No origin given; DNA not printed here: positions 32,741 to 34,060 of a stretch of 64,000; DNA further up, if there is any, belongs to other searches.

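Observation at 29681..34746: Cluster of four ATP-grasp peptide ligases (three subfamilies) with a RimB-type protease-like protein and DUF192, no visible substrate gene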

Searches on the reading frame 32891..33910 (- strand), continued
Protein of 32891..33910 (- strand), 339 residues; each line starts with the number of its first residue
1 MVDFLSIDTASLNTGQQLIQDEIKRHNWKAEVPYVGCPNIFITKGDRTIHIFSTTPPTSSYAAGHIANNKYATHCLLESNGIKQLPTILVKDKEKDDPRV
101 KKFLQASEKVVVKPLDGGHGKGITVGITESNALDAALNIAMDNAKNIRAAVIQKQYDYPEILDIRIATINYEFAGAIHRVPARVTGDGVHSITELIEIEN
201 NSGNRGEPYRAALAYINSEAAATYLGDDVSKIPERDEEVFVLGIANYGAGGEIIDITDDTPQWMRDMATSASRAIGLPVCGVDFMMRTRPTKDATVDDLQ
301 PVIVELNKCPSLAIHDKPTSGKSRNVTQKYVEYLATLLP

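Call 48: search_solved_structures(query=window:32891-33910:-, max_evalue=1e-20, show_alignments=5)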
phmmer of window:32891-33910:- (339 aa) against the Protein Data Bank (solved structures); distinct sequences matched with E-value up to 1e-20: 6.
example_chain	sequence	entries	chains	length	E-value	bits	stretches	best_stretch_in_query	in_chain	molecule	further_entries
7lgm_A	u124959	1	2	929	4.6e-34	121.1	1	57-333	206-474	Cyanophycin synthase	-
7lgn_A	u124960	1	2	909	3.5e-29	105.1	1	57-334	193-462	Cyanophycin synthase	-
7txv_A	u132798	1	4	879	1.4e-28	103.1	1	108-332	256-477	Cyanophycin synthase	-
7lg5_A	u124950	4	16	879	1.4e-28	103.1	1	108-332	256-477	Cyanophycin synthase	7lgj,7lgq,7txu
7wac_A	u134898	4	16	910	1.5e-24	89.9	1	109-331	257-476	Cyanophycin synthase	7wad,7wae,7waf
3ln7_A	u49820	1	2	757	1.2e-23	86.9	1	58-334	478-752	Glutathione biosynthesis bifunctional protein gshAB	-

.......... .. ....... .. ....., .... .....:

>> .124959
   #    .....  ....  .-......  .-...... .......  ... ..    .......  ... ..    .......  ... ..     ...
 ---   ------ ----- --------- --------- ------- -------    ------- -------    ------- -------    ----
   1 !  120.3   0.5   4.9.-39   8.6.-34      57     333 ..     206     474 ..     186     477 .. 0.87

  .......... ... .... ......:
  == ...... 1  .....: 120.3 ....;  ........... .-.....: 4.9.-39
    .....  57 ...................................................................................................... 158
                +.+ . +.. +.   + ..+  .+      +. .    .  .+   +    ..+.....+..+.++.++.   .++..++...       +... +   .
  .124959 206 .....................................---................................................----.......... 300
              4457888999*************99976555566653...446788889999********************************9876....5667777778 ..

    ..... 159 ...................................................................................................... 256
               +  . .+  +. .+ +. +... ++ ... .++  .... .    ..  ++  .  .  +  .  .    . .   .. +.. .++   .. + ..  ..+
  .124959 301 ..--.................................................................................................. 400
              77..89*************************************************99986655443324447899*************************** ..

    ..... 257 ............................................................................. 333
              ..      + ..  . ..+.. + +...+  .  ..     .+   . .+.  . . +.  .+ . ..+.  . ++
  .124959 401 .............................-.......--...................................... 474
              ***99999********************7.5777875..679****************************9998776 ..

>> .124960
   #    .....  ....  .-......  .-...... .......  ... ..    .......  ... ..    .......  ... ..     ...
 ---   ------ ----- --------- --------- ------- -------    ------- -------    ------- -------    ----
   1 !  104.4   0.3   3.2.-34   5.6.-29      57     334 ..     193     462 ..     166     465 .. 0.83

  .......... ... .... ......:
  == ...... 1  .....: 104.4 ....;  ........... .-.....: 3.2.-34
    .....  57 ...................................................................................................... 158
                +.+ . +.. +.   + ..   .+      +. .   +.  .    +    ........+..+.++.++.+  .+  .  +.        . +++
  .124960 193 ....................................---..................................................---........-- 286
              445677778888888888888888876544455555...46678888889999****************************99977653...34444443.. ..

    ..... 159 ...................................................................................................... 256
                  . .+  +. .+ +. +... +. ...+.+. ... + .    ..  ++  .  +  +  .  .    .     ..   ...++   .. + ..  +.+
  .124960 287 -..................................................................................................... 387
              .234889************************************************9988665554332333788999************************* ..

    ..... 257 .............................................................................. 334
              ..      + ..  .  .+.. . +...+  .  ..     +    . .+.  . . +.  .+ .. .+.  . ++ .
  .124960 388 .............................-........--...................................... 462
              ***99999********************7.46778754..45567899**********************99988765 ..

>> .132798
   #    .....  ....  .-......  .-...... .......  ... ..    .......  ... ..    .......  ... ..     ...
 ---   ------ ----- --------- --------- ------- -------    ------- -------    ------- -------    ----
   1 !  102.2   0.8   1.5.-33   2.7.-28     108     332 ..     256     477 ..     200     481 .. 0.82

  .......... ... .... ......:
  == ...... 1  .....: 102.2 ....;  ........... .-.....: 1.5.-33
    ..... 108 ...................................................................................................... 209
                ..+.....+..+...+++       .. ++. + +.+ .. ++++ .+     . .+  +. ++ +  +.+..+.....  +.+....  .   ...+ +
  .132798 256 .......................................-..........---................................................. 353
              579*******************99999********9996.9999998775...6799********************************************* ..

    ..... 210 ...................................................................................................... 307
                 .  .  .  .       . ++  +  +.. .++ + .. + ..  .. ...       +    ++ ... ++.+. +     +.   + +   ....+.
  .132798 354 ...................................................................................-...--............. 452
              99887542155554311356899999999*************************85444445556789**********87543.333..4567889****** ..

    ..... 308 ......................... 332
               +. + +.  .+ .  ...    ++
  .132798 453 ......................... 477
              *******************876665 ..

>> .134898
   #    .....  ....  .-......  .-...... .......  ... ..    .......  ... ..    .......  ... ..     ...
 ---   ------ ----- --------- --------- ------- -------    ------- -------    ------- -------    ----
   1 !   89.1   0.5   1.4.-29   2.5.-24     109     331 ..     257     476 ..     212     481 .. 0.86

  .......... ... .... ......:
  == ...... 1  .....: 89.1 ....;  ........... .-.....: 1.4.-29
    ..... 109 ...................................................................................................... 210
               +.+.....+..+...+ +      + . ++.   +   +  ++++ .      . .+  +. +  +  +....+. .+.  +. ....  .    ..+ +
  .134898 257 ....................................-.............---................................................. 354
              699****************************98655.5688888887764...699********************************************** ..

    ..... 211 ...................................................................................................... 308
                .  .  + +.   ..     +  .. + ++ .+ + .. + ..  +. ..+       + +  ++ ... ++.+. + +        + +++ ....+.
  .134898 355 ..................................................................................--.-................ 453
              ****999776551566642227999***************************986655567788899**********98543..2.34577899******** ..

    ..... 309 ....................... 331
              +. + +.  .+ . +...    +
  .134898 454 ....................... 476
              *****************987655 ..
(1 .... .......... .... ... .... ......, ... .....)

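Call 50: fold_search(model_id=the predicted structure, library=pdb)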
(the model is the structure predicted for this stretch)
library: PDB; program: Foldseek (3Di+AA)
matches with E <= 10: 720; with E <= 0.001: 478
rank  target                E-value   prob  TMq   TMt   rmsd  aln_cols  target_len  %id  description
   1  7wae_A                1.1e-26  1.00  0.82  0.33   3.1       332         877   24  Trichodesmium erythraeum cyanophycin synthetase 1 (TeCphA1) with ATPgammaS, 4x(beta-Asp-Arg), and aspartate (released 2022-09-07)
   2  7wae_C                2.8e-26  1.00  0.82  0.40   3.1       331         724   25  Trichodesmium erythraeum cyanophycin synthetase 1 (TeCphA1) with ATPgammaS, 4x(beta-Asp-Arg), and aspartate (released 2022-09-07)
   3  7wac_A                9.3e-26  1.00  0.78  0.39   3.8       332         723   24  Trichodesmium erythraeum cyanophycin synthetase 1 (TeCphA1) (released 2022-09-07)
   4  3ln7_A                5.8e-25  1.00  0.68  0.34   6.0       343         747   24  Crystal structure of a bifunctional glutathione synthetase from Pasteurella multocida (released 2011-04-13)
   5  7txv_A                6.2e-25  1.00  0.79  0.33   3.1       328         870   26  Cyanophycin synthetase 1 from Synechocystis sp. UTEX2470 E82Q with ATP and 16x(Asp-Arg) (released 2022-06-01)
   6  3ln7_B                1.1e-24  1.00  0.67  0.34   6.0       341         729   24  Crystal structure of a bifunctional glutathione synthetase from Pasteurella multocida (released 2011-04-13)
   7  7lgq_A                2.7e-24  1.00  0.78  0.32   3.3       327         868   25  Cyanophycin synthetase 1 from Synechocystis sp. UTEX2470 with ATP and 8x(Asp-Arg)-Asn (released 2021-08-18)
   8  7ta5                  3.0e-24  1.00  0.73  0.44   4.0       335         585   24  Crystal structure of cyanophycin synthetase 2 from Gloeothece citriformis (released 2022-03-02)
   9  7lgn_A                7.0e-24  1.00  0.70  0.36   4.9       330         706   28  Cyanophycin synthetase 1 from T. morbirosei (released 2021-08-18)
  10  7lg5_A                1.1e-23  1.00  0.77  0.32   3.5       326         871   26  Synechocystis sp. UTEX2470 Cyanophycin synthetase 1 with ATP (released 2021-08-18)
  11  7lgj_A                1.6e-22  1.00  0.77  0.32   3.6       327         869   26  Cyanophycin synthetase 1 from Synechocystis sp. UTEX2470 with ADPCP and 8x(Asp-Arg)-NH2 (released 2021-08-18)
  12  3ln6                  2.3e-22  1.00  0.77  0.38   3.8       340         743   22  Crystal structure of a bifunctional glutathione synthetase from Streptococcus agalactiae (released 2011-04-13)
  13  7lgn_B                5.6e-21  1.00  0.75  0.32   4.0       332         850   26  Cyanophycin synthetase 1 from T. morbirosei (released 2021-08-18)
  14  8fxi_C                9.6e-20  1.00  0.78  0.44   3.5       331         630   22  Cryo-EM structure of Stanieria sp. CphA2 in complex with ADPCP and 4x(beta-Asp-Arg) (released 2023-06-14)
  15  7lgm_A                1.2e-18  1.00  0.77  0.38   3.5       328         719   30  Cyanophycin synthetase from A. baylyi DSM587 with ATP (released 2021-08-18)
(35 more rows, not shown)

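Call 56: search_protein_families(library=pfam, proteins=[L007:8304-9119:-, L001:9027-9764:-, L001:9825-10760:+, L017:11028-12392:+, L017:12402-13733:+, L011:6486-7862:+, L011:7852-9147:+, L021:2918-4012:+, L004:11673-13172:+, L013:11128-12456:+], max_evalue=0.01)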
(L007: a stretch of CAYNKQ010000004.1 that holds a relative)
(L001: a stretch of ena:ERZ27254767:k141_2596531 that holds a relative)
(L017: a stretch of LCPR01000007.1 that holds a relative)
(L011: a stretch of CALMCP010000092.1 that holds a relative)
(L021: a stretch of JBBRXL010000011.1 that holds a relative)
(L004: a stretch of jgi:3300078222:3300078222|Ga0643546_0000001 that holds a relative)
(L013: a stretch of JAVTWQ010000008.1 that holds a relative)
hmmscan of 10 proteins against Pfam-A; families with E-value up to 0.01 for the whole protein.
L007:8304-9119:- (271 aa): 1 family
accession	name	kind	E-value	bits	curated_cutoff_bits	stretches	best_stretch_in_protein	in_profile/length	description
PF03575.23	Peptidase_S51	-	3.9e-28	99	23.9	1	22-230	4-201/206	Peptidase family S51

L001:9027-9764:- (245 aa): 1 family
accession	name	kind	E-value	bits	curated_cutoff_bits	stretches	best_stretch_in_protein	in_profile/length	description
PF03575.23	Peptidase_S51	-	1.2e-22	81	23.9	1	6-209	4-202/206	Peptidase family S51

L001:9825-10760:+ (311 aa): 2 families
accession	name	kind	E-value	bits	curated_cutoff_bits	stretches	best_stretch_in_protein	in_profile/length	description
PF08443.16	RimK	-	5.1e-14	52.7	21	1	116-283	9-171/188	RimK-like ATP-grasp domain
PF02955.21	GSH-S_ATP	-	7e-05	22.8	23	1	150-235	34-125/175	Prokaryotic glutathione synthetase, ATP-grasp domain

L017:11028-12392:+ (454 aa): 1 family
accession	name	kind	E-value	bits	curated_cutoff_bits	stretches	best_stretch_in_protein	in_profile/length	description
PF08014.17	MATCAP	-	2.1e-07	30.7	27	1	193-441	92-324/365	Microtubule-associated tyrosine carboxypeptidase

L017:12402-13733:+ (443 aa): 1 family
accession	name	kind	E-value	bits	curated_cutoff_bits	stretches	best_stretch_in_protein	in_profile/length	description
PF05618.17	Zn_protease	-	1.4e-13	51.3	27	1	25-138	15-133/138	Putative ATP-dependent zinc protease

L011:6486-7862:+ (458 aa): 1 family
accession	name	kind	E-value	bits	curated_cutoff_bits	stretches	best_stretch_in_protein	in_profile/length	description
PF08014.17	MATCAP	-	0.0074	15.7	27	0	206-280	115-185/365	Microtubule-associated tyrosine carboxypeptidase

L011:7852-9147:+ (431 aa): 6 families
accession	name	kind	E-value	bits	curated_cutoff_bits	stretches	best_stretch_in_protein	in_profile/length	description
PF13535.11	ATP-grasp_4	-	3.7e-16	59.6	27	1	162-311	2-152/160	ATP-grasp domain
PF07478.18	Dala_Dala_lig_C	-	8.1e-09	35.7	24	1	149-197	23-71/204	D-ala D-ala ligase C-terminus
PF18603.7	LAL_C2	-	1.5e-05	25.6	29.4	1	356-430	3-77/78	L-amino acid ligase C-terminal domain 2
PF02786.22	CPSase_L_D2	-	3.4e-05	23.9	19.8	0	124-197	1-73/211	Carbamoyl-phosphate synthase L chain, ATP binding domain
PF02655.19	ATP-grasp_3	-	0.0012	19.4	23.2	1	123-312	2-157/160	ATP-grasp domain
PF01071.24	GARS_A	-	0.0065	16.8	27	1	125-230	3-100/194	Phosphoribosylglycinamide synthetase, ATP-grasp (A) domain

L021:2918-4012:+ (364 aa): 1 family
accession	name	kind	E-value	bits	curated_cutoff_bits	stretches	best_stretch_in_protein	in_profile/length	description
PF08014.17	MATCAP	-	0.00014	21.4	27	1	232-344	202-302/365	Microtubule-associated tyrosine carboxypeptidase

L004:11673-13172:+ (499 aa): 1 family
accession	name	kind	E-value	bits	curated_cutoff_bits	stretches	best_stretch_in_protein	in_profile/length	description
PF08014.17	MATCAP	-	8.1e-09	35.3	27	1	305-478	176-315/365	Microtubule-associated tyrosine carboxypeptidase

L013:11128-12456:+ (442 aa): 4 families
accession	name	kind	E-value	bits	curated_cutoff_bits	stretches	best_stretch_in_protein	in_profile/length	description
PF02655.19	ATP-grasp_3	-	1.4e-09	38.6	23.2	1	115-302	3-159/160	ATP-grasp domain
PF01071.24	GARS_A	-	0.00025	21.4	27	1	119-301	5-190/194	Phosphoribosylglycinamide synthetase, ATP-grasp (A) domain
PF02222.28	ATP-grasp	-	0.00049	20.2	27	0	125-187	6-64/179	ATP-grasp domain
PF02786.22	CPSase_L_D2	-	0.0062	16.5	19.8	0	252-306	132-186/211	Carbamoyl-phosphate synthase L chain, ATP binding domain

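Call 71: search_protein_families(library=padloc, proteins=[window:32891-33910:-], max_evalue=0.001)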
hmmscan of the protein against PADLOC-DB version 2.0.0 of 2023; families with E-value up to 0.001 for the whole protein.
window:32891-33910:- (339 aa): 0 families
